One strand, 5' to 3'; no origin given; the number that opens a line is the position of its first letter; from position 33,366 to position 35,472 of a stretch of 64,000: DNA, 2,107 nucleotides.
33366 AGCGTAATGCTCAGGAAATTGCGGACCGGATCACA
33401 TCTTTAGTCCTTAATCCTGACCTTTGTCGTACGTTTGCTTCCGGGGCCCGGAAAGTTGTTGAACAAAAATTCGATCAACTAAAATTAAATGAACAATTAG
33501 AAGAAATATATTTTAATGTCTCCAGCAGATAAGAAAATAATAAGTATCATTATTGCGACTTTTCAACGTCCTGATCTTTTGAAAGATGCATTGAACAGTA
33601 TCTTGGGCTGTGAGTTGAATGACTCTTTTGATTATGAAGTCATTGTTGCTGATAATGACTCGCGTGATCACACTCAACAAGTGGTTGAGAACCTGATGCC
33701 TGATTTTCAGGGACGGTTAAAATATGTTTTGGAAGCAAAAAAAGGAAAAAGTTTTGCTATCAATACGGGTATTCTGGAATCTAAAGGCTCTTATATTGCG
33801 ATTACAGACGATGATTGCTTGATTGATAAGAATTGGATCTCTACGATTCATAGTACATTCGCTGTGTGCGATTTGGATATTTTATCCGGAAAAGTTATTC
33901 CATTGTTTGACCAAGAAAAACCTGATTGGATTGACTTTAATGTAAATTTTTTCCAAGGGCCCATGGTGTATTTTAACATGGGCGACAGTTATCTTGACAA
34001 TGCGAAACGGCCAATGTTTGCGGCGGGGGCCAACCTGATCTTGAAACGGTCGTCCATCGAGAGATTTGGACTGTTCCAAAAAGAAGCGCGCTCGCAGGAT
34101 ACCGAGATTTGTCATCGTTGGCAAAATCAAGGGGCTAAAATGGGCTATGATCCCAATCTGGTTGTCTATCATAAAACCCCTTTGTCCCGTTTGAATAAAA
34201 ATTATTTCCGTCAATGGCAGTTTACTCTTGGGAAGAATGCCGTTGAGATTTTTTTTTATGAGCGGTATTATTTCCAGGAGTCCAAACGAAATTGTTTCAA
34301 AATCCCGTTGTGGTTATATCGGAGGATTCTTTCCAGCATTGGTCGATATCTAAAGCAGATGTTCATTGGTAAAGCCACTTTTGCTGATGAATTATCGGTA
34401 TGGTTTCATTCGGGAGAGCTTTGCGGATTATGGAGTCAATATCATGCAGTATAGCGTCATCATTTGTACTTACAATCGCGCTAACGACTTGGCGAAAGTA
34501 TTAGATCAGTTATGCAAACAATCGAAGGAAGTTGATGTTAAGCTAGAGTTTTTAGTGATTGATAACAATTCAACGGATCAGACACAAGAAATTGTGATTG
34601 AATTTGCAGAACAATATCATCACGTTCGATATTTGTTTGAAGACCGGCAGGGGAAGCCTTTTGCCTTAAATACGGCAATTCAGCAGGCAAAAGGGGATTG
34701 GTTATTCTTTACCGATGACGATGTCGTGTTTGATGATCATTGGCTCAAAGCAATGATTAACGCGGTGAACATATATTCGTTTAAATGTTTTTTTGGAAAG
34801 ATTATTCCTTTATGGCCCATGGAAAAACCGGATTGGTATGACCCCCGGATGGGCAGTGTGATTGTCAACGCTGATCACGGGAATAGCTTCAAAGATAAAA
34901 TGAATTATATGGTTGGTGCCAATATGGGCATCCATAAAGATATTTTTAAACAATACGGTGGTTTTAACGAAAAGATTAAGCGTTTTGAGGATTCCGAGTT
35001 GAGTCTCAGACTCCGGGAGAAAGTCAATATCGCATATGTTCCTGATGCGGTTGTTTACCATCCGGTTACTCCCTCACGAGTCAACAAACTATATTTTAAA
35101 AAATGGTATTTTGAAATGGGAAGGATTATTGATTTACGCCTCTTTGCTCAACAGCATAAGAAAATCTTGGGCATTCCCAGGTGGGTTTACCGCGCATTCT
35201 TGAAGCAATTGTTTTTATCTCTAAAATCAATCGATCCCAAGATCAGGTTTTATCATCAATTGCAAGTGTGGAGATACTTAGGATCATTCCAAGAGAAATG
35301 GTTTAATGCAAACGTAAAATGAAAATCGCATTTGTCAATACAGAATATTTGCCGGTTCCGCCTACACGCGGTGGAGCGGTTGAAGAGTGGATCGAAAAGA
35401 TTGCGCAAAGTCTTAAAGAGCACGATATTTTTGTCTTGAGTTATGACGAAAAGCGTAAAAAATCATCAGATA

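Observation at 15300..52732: Size and complexity of the exosortase-linked glycan locus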

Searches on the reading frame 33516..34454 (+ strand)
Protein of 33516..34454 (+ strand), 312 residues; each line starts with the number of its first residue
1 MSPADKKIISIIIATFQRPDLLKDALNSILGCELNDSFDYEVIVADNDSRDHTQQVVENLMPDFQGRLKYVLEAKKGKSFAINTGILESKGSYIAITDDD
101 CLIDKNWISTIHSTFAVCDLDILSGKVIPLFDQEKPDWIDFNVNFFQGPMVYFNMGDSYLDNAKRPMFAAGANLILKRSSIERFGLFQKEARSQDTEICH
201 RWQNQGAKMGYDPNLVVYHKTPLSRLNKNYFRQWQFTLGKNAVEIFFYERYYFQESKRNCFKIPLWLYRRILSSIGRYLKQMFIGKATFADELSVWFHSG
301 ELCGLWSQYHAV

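Call 5: search_protein_families(library=ncbifam, proteins=[window:33516-34454:+], max_evalue=0.00001)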
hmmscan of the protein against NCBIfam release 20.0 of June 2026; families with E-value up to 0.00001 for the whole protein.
window:33516-34454:+ (312 aa): 14 families
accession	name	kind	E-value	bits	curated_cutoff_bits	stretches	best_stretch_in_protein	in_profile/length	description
NF038302.1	EPS_HpsE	equivalog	1.4e-29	103.1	300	1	9-244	3-247/307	hormogonium polysaccharide biosynthesis glycosyltransferase HpsE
NF041875.1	EPS_EpsD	equivalog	2.9e-24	86.1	370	1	9-228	1-215/325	exopolysaccharide biosynthesis glycosyltransferase EpsD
TIGR03965.1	mycofact_glyco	equivalog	8.6e-18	64.4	280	1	7-234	74-294/467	mycofactocin biosynthesis glycosyltransferase MftF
TIGR03111.1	glyc2_xrt_Gpos1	hypoth_equivalog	6.2e-17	61.5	363.95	1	8-250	50-296/439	TIGR03111 family XrtG-associated glycosyltransferase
NF050050.1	ProtGlycPglI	equivalog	2.4e-16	60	500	1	8-111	3-104/306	GalNAc(5)-diNAcBac-PP-undecaprenol beta-1,3-glucosyltransferase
TIGR03937.1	PgaC_IcaA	equivalog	7e-13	48.3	422.3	1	5-109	43-144/407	poly-beta-1,6-N-acetyl-D-glucosamine synthase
NF041394.1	GtaseAglG_Halo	equivalog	4.8e-11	42.5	440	1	9-239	3-235/304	glucosyl-dolichyl phosphate glucuronosyltransferase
NF007482.0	PRK10073.1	equivalog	5.8e-11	42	423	1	6-135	5-130/334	glycosyltransferase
NF038299.1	EPS_HpsN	equivalog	6.6e-11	41.7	425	1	8-219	2-220/317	hormogonium polysaccharide biosynthesis glycosyltransferase HpsN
TIGR04283.1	glyco_like_mftF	equivalog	3.9e-09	36.4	182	1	9-115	1-97/221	TIGR04283 family arsenosugar biosynthesis glycosyltransferase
NF047683.1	TeichurnBiosyTuaG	equivalog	1.3e-07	31.5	400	1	6-101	5-97/252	teichuronic acid biosynthesis protein TuaG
TIGR04017.1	WcaA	equivalog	5.9e-07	29.4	495.75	1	5-108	3-103/279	colanic acid biosynthesis glycosyltransferase WcaA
NF007453.0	PRK10018.1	equivalog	9.8e-07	28.7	382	1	5-109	4-105/280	colanic acid biosynthesis glycosyltransferase WcaA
TIGR04009.1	wcaE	equivalog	5e-06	26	369.2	1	8-96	2-88/248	colanic acid biosynthesis glycosyltransferase WcaE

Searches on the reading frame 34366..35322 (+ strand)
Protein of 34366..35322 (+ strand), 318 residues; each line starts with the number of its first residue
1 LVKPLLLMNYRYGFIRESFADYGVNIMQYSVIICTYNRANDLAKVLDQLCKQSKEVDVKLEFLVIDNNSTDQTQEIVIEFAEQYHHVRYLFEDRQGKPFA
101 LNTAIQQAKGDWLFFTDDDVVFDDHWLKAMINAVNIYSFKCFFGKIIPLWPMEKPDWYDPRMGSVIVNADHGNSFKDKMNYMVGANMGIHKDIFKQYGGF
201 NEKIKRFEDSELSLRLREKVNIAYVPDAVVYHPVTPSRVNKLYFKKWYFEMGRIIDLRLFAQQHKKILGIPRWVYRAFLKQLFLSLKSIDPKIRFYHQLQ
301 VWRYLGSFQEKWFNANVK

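Call 5: search_protein_families(library=ncbifam, proteins=[window:34366-35322:+], max_evalue=0.00001)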
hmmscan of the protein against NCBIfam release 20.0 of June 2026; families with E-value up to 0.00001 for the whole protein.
window:34366-35322:+ (318 aa): 19 families
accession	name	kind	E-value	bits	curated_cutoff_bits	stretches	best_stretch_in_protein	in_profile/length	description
NF038302.1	EPS_HpsE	equivalog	3.5e-35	121.5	300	1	28-252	2-242/307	hormogonium polysaccharide biosynthesis glycosyltransferase HpsE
NF041875.1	EPS_EpsD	equivalog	1.5e-31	110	370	1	30-239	2-213/325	exopolysaccharide biosynthesis glycosyltransferase EpsD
NF041394.1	GtaseAglG_Halo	equivalog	6.3e-21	74.9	440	1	27-252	1-235/304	glucosyl-dolichyl phosphate glucuronosyltransferase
TIGR03965.1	mycofact_glyco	equivalog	1.1e-20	74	280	1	28-233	75-281/467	mycofactocin biosynthesis glycosyltransferase MftF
TIGR04283.1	glyco_like_mftF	equivalog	5.1e-20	72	182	1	30-135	2-100/221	TIGR04283 family arsenosugar biosynthesis glycosyltransferase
NF007482.0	PRK10073.1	equivalog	1.2e-16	60.7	423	1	28-123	7-100/334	glycosyltransferase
NF038299.1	EPS_HpsN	equivalog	9.5e-15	54.4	425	1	29-131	3-103/317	hormogonium polysaccharide biosynthesis glycosyltransferase HpsN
TIGR03937.1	PgaC_IcaA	equivalog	3e-14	52.8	422.3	1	27-134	45-150/407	poly-beta-1,6-N-acetyl-D-glucosamine synthase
NF050050.1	ProtGlycPglI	equivalog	2.6e-13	50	500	1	29-135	4-109/306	GalNAc(5)-diNAcBac-PP-undecaprenol beta-1,3-glucosyltransferase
TIGR03111.1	glyc2_xrt_Gpos1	hypoth_equivalog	1.8e-12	46.8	363.95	1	28-134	50-156/439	TIGR03111 family XrtG-associated glycosyltransferase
NF047588.1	GlcsyltransPgfSStrep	equivalog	3.5e-10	39.6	500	1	27-133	1-109/308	glycosyltransferase PgfS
NF045692.1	OglycostaseCruG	equivalog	8.1e-10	38.2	600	1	26-134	40-152/386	2'-O-glycosyltransferase CruG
NF047683.1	TeichurnBiosyTuaG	equivalog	1.3e-09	38.1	400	1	29-130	8-107/252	teichuronic acid biosynthesis protein TuaG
NF010496.0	PRK13915.1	equivalog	2.4e-08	33.5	262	1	28-126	32-134/307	glucosyl-3-phosphoglycerate synthase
TIGR04009.1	wcaE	equivalog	7.4e-08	32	369.2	1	27-124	1-97/248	colanic acid biosynthesis glycosyltransferase WcaE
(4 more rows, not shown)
